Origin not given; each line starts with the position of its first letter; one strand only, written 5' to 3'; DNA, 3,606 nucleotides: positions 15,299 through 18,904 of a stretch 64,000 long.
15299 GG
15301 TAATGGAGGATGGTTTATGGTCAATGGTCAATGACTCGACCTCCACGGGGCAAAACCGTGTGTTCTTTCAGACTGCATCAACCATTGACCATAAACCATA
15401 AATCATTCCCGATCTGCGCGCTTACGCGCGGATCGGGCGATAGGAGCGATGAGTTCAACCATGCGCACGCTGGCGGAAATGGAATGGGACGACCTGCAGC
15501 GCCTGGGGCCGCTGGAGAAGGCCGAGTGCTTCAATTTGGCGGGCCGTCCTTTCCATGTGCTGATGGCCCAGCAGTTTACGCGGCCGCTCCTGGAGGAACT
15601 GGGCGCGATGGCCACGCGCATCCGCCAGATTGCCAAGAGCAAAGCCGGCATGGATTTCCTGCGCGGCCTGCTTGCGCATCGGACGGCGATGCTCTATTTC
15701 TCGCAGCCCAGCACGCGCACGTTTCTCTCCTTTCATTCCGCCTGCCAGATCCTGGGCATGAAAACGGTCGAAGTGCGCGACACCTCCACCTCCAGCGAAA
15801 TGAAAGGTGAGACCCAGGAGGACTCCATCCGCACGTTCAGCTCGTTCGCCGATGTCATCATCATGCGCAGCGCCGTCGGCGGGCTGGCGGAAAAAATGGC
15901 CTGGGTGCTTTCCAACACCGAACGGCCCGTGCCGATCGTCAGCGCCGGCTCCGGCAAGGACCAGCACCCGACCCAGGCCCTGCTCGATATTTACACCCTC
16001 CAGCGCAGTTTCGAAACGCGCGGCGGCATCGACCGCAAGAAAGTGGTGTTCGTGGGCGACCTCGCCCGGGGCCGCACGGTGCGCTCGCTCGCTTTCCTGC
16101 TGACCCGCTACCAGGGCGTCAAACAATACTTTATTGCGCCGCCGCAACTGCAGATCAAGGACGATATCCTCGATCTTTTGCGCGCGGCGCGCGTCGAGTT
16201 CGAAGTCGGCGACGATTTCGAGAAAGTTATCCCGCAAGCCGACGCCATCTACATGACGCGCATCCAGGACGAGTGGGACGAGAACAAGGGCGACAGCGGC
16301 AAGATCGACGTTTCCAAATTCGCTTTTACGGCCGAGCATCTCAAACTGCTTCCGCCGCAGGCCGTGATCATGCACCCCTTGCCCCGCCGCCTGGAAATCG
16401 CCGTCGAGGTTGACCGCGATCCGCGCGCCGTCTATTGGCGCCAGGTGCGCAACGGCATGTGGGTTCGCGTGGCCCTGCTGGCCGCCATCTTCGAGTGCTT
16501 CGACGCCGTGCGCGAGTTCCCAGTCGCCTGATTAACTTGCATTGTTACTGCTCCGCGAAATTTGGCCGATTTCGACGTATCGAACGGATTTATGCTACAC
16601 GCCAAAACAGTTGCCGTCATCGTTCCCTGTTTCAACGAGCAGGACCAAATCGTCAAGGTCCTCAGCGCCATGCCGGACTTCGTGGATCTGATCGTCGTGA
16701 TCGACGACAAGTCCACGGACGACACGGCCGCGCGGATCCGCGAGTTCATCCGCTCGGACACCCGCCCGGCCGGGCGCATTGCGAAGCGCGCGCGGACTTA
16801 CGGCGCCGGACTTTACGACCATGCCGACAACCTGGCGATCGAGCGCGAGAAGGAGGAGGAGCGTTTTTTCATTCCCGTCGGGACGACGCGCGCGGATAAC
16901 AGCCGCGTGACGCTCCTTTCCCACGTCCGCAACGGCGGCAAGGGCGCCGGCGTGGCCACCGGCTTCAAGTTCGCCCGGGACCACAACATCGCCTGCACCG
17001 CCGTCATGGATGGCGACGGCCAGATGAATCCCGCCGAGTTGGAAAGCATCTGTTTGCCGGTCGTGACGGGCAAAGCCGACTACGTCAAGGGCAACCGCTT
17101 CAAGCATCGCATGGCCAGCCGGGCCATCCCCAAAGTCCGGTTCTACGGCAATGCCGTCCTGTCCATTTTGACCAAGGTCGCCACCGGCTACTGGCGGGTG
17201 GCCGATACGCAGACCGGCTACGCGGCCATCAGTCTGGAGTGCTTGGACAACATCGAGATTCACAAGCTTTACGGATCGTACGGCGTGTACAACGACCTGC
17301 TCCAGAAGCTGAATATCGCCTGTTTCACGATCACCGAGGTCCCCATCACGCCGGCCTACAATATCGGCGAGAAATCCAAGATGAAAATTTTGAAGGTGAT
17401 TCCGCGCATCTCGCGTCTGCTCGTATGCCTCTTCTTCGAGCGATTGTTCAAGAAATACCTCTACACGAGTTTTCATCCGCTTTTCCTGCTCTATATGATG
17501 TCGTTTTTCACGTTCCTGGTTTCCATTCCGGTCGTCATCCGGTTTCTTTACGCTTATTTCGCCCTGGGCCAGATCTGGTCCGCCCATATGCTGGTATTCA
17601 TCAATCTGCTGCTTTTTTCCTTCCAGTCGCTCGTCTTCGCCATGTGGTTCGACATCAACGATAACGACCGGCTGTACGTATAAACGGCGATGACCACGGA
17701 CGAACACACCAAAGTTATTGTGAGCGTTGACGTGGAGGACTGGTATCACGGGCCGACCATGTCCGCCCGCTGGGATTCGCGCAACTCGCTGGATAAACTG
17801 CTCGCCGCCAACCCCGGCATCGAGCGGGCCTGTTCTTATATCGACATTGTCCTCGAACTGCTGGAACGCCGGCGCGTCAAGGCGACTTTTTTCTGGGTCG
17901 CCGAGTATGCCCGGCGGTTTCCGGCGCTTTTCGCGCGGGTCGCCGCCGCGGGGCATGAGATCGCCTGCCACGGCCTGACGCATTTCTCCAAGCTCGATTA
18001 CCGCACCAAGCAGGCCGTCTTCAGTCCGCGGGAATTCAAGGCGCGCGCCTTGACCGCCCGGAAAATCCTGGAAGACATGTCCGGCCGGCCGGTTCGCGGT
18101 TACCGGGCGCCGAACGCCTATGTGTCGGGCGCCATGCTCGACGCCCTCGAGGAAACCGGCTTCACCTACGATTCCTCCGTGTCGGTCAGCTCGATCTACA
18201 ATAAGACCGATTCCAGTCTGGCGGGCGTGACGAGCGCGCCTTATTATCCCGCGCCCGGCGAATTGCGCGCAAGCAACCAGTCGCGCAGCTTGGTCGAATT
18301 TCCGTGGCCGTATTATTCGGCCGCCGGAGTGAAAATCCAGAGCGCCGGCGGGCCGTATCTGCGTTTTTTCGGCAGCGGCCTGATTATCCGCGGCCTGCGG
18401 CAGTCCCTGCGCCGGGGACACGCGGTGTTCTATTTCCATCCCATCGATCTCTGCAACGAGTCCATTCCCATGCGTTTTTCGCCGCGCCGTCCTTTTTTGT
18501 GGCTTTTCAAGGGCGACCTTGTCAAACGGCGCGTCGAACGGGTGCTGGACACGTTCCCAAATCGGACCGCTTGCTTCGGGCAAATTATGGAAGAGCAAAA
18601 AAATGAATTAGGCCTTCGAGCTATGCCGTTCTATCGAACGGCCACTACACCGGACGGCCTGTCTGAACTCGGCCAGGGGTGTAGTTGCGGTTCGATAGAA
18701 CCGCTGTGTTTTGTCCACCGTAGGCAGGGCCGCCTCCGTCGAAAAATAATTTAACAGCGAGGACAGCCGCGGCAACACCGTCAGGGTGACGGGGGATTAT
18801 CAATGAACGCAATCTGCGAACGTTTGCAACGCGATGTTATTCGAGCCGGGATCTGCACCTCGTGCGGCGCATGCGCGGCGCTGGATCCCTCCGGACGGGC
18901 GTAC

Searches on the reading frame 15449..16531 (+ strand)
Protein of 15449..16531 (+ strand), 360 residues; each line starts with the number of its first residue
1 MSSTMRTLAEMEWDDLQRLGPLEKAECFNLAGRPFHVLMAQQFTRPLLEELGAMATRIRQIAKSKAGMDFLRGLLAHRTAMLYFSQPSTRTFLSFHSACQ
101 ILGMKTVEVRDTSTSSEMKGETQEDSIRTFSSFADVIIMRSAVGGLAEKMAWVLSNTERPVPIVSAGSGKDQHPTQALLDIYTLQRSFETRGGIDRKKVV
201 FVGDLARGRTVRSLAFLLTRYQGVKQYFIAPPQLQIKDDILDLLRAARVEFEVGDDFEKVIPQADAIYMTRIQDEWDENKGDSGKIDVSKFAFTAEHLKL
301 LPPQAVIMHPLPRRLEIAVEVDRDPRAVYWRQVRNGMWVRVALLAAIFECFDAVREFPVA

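Call 24: search_protein_families(library=pfam, proteins=[window:15449-16531:+], max_evalue=0.001)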
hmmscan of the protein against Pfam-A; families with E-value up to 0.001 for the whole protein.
window:15449-16531:+ (360 aa): 3 families
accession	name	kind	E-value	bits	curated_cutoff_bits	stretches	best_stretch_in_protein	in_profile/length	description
PF02729.26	OTCace_N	-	3.8e-30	105.4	29.9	1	36-185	2-147/148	Aspartate/ornithine carbamoyltransferase, carbamoyl-P binding domain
PF00185.30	OTCace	-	4.2e-28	98.8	29.4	1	197-346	3-156/157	Aspartate/ornithine carbamoyltransferase, Asp/Orn binding domain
PF00891.24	Methyltransf_2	-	0.0005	19.9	22.3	1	245-280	109-144/210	O-methyltransferase domain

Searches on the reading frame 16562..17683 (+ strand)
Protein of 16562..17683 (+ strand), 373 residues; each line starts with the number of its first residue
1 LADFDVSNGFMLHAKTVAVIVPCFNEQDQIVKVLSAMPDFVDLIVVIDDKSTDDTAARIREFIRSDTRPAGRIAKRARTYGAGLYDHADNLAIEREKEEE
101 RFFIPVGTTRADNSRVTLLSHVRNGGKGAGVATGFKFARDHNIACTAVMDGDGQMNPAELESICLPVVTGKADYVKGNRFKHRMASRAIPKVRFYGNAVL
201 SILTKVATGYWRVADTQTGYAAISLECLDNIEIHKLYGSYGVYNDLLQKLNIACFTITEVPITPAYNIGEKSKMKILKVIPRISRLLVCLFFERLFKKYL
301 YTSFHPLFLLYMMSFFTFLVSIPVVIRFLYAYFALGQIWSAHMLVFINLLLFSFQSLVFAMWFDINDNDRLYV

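Call 24: search_protein_families(library=pfam, proteins=[window:16562-17683:+], max_evalue=0.001)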
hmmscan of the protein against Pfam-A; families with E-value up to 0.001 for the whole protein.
window:16562-17683:+ (373 aa): 1 family
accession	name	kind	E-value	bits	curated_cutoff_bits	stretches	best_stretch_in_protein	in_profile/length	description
PF00535.33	Glycos_transf_2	-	2e-16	60.9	23.3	2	112-226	51-162/168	Glycosyl transferase family 2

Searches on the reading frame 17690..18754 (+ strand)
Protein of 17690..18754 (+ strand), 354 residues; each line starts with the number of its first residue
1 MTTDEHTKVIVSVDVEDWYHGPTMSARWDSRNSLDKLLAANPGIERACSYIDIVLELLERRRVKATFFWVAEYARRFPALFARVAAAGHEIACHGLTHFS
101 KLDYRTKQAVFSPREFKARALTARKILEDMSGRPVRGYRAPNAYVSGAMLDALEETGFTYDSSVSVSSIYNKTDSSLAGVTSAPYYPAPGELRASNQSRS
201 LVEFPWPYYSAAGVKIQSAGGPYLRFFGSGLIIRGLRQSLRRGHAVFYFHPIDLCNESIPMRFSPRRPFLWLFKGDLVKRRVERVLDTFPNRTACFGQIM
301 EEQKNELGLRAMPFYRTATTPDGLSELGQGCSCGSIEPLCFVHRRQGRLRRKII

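Call 24: search_protein_families(library=pfam, proteins=[window:17690-18754:+], max_evalue=0.001)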
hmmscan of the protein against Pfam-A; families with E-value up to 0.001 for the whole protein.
window:17690-18754:+ (354 aa): 3 families
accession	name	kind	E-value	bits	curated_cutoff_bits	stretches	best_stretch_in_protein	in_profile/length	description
PF01522.26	Polysacc_deac_1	-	6.8e-16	58.8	23.1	1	54-160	24-123/124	Polysaccharide deacetylase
PF11959.13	DUF3473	-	3.2e-11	43.8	29.6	1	175-289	8-120/130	Domain of unknown function (DUF3473)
PF10096.14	DUF2334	-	0.00013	22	26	1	57-253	24-190/203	Uncharacterized protein conserved in bacteria (DUF2334)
